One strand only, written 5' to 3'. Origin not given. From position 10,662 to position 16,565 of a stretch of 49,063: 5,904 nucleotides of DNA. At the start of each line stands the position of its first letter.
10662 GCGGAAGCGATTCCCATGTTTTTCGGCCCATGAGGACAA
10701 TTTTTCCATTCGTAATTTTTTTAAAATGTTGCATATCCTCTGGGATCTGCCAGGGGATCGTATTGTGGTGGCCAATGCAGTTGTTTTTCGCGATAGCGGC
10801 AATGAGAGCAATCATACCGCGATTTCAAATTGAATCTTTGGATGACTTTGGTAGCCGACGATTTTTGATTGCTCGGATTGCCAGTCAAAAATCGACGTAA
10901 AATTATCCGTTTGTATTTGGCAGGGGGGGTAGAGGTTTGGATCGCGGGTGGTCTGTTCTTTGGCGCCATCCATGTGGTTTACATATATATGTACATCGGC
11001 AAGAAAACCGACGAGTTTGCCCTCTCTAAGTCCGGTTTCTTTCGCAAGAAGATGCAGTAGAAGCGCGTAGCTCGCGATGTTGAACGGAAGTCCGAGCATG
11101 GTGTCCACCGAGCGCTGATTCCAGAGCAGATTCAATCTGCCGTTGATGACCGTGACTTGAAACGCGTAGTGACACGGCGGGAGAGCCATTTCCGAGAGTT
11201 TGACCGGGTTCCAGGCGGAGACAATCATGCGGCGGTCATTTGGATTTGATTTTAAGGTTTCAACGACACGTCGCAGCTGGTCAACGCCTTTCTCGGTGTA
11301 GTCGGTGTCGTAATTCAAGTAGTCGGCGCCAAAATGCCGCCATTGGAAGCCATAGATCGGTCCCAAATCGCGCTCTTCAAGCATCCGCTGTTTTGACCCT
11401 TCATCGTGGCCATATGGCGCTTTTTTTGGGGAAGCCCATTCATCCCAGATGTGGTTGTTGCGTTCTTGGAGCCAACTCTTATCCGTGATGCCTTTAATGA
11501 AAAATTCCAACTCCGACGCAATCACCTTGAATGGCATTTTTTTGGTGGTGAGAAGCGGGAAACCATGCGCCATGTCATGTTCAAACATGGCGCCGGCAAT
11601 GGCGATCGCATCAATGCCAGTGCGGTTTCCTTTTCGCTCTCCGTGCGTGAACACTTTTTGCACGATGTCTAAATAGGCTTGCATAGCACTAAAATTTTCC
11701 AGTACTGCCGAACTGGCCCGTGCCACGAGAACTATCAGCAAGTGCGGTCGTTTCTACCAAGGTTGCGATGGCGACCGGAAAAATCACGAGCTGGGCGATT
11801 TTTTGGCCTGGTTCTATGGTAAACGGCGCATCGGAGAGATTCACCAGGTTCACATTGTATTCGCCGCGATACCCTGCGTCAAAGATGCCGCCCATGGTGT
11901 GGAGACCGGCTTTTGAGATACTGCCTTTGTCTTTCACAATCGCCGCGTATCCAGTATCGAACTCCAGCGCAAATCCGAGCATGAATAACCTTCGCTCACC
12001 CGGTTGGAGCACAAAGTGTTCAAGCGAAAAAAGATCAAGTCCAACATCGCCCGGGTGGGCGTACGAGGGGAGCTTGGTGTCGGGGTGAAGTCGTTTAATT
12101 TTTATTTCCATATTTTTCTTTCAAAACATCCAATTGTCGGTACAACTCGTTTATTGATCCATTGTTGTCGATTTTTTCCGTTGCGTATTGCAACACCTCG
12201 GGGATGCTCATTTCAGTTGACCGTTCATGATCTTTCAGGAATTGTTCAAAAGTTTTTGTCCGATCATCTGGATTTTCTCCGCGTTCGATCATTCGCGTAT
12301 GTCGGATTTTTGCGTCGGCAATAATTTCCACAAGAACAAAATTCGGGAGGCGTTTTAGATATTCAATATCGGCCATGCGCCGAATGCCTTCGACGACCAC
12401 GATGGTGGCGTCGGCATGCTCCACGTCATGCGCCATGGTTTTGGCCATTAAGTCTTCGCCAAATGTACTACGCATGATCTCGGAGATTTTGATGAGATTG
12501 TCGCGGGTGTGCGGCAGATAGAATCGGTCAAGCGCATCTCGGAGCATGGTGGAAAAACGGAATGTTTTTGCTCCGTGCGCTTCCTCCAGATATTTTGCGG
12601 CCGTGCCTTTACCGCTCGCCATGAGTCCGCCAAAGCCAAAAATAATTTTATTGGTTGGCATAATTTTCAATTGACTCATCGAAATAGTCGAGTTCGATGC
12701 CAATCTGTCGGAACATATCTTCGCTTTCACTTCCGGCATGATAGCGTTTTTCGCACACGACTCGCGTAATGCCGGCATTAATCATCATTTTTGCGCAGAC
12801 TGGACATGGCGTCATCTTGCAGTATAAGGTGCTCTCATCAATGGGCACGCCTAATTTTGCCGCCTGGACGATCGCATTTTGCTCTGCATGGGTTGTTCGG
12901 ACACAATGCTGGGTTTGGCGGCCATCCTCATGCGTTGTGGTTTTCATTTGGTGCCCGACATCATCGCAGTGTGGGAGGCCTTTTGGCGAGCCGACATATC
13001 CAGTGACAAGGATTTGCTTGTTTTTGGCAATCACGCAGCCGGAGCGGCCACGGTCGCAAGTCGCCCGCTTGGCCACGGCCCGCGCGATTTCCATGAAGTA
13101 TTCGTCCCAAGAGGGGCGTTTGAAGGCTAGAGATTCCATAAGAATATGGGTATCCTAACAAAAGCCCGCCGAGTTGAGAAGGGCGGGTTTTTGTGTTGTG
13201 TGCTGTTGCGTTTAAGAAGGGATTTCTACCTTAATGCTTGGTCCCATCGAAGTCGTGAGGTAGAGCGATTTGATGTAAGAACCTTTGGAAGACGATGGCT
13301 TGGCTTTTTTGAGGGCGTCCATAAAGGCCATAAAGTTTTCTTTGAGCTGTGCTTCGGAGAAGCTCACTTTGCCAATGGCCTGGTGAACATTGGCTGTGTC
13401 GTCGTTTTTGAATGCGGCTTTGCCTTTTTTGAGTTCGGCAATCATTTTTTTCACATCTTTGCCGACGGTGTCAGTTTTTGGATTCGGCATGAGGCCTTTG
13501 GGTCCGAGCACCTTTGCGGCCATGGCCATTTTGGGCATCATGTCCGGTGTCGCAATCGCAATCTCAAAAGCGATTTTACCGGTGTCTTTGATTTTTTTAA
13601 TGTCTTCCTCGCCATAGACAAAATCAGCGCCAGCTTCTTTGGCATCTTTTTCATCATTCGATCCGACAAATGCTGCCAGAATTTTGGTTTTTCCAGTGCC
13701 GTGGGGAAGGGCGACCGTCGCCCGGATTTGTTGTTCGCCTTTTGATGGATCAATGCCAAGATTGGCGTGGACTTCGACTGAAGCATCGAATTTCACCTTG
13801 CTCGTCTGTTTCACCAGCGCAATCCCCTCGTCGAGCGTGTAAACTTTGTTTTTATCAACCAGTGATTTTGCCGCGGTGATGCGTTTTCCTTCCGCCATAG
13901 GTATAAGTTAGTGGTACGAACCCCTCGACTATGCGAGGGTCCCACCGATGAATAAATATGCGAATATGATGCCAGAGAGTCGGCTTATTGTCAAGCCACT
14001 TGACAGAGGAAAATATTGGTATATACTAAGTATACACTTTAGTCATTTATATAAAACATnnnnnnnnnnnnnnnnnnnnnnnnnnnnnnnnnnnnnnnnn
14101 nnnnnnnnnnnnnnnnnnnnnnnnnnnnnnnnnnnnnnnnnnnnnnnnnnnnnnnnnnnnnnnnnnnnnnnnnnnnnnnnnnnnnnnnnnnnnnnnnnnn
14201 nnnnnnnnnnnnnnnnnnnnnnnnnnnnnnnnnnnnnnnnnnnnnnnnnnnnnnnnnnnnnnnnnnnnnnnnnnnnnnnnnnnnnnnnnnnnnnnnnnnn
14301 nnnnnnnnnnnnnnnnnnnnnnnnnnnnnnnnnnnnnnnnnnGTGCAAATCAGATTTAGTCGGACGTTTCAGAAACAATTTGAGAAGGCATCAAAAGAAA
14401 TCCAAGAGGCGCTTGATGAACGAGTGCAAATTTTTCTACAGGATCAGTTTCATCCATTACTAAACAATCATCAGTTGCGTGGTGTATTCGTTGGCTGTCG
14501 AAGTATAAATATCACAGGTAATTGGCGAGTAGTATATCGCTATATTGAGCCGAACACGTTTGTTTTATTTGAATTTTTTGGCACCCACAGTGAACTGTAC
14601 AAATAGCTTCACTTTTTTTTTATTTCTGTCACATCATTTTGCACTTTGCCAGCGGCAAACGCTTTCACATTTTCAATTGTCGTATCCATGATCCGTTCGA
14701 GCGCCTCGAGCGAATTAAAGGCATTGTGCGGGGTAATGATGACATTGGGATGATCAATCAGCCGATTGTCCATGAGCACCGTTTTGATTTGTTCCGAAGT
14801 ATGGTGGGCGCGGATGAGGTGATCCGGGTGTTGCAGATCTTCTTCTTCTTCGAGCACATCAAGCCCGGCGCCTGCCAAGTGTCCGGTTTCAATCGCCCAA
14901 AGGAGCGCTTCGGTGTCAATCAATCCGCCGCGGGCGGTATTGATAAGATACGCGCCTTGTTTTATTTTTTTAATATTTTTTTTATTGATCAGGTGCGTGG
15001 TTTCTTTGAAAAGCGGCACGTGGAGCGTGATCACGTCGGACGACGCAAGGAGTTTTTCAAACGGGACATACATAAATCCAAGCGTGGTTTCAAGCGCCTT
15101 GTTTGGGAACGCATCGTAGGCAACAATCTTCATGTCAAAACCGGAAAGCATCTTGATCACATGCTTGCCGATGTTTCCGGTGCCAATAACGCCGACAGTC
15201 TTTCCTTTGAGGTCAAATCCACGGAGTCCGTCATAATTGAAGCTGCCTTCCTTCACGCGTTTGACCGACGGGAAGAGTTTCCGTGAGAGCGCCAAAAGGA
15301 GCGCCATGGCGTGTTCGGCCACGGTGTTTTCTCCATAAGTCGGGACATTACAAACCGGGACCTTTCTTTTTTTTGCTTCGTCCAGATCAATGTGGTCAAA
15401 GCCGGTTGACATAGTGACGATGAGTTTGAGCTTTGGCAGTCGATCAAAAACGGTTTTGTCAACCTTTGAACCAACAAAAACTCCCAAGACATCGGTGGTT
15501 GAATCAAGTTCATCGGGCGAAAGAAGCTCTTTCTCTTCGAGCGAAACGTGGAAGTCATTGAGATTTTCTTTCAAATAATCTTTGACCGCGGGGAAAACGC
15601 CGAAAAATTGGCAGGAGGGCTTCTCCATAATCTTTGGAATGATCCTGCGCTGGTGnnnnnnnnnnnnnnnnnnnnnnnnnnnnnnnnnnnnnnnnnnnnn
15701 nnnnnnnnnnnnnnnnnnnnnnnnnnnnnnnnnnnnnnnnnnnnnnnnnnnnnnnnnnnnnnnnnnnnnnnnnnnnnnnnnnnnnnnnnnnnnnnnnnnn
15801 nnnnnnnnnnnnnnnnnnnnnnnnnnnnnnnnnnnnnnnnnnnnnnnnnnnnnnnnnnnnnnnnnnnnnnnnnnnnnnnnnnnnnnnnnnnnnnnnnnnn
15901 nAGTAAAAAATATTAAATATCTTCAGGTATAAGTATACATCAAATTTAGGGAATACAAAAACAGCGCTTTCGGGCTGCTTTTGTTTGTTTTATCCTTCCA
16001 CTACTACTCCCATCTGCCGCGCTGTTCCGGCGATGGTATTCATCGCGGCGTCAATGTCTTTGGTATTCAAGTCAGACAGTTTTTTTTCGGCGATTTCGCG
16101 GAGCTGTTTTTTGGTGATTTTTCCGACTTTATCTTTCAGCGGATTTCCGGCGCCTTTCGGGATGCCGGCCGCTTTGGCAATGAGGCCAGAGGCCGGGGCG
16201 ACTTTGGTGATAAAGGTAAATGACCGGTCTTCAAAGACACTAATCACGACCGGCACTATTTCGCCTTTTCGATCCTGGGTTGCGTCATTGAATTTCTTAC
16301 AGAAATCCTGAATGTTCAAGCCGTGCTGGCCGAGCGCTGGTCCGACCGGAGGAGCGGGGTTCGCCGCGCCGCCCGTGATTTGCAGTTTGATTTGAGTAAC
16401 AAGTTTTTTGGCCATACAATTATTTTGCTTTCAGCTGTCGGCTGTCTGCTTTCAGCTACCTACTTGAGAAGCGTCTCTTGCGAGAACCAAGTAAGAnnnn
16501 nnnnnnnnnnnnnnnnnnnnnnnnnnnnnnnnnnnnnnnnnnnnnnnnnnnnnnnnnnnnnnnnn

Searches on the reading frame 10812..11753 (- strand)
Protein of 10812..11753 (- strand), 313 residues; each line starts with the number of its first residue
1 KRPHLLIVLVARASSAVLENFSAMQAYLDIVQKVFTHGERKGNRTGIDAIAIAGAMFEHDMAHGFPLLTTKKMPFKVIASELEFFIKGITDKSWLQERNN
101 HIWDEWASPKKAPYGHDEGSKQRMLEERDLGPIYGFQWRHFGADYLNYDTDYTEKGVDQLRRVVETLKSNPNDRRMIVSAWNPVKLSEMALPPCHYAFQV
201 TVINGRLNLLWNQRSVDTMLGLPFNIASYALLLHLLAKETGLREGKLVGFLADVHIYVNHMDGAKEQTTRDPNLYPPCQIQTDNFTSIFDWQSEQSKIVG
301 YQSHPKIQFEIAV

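Call 74: search_protein_families(library=pfam, proteins=[window:10812-11753:-], max_evalue=0.001)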
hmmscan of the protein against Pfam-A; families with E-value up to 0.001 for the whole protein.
window:10812-11753:- (313 aa): 1 family
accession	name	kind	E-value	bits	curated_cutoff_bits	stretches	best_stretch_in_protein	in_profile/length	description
PF00303.24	Thymidylat_synt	-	8.9e-96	320.5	24.3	1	25-313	1-266/266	Thymidylate synthase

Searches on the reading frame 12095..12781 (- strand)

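Call 74: search_protein_families(library=pfam, proteins=[window:12095-12781:-], max_evalue=0.001)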
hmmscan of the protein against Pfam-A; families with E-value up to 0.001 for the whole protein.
window:12095-12781:- (228 aa): 3 families
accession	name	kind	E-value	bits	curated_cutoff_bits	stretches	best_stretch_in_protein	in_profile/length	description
PF13207.12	AAA_17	-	2.1e-07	31.8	27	1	52-166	2-109/136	AAA domain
PF13238.12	AAA_18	-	1.9e-06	28.8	29.4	1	51-175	4-119/128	AAA domain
PF04275.20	P-mevalo_kinase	-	0.00058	20.2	33.8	0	88-144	55-110/114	Phosphomevalonate kinase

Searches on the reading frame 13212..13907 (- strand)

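Call 74: search_protein_families(library=pfam, proteins=[window:13212-13907:-], max_evalue=0.001)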
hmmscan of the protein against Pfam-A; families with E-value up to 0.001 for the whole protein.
window:13212-13907:- (231 aa): 1 family
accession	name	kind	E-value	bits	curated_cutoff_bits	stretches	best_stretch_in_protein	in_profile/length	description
PF00687.26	Ribosomal_L1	-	5.7e-56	189.7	32.2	1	32-223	1-198/198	Ribosomal protein L1p/L10e family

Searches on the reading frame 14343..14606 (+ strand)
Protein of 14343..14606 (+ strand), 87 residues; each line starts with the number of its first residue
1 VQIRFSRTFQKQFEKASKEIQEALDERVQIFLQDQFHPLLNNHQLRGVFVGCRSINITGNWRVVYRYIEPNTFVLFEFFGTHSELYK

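Call 74: search_protein_families(library=pfam, proteins=[window:14343-14606:+], max_evalue=0.001)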
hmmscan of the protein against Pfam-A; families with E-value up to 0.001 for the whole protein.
window:14343-14606:+ (87 aa): 2 families
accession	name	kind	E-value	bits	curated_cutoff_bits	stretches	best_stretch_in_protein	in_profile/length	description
PF15738.11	YafQ_toxin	-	1.1e-09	38.9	30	1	2-86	2-87/88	Bacterial toxin of type II toxin-antitoxin system, YafQ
PF05016.21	ParE_toxin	-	2.8e-06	28.3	23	1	3-86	1-89/89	ParE toxin of type II toxin-antitoxin system, parDE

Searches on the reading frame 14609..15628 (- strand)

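Call 74: search_protein_families(library=pfam, proteins=[window:14609-15628:-], max_evalue=0.001)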
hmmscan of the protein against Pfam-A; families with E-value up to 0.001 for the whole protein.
window:14609-15628:- (339 aa): 3 families
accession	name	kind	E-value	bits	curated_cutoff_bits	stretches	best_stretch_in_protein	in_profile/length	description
PF02826.25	2-Hacid_dh_C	-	1.5e-57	194.3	25.1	1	108-303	1-178/178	D-isomer specific 2-hydroxyacid dehydrogenase, NAD binding domain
PF00389.36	2-Hacid_dh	-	9.8e-29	100.2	24.6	1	17-331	9-130/134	D-isomer specific 2-hydroxyacid dehydrogenase, catalytic domain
PF03446.21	NAD_binding_2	-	1.7e-05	25.3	21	1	144-234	1-95/161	NAD binding domain of 6-phosphogluconate dehydrogenase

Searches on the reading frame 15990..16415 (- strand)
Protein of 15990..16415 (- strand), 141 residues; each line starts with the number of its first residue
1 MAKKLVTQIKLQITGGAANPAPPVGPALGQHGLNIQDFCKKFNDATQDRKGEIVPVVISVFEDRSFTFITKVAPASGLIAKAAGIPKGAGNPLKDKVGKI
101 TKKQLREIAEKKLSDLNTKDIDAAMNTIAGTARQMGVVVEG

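Call 4: search_protein_families(library=pfam, proteins=[window:15990-16415:-])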
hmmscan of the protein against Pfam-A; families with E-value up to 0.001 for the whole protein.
window:15990-16415:- (141 aa): 2 families
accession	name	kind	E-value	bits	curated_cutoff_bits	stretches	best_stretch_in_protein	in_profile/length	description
PF03946.19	Ribosomal_L11_N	-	4.1e-29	100.6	32.9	1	9-66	1-58/58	Ribosomal protein L11, N-terminal domain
PF00298.24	Ribosomal_L11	-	2.8e-25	88.9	21.4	1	71-139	1-69/69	Ribosomal protein L11, RNA binding domain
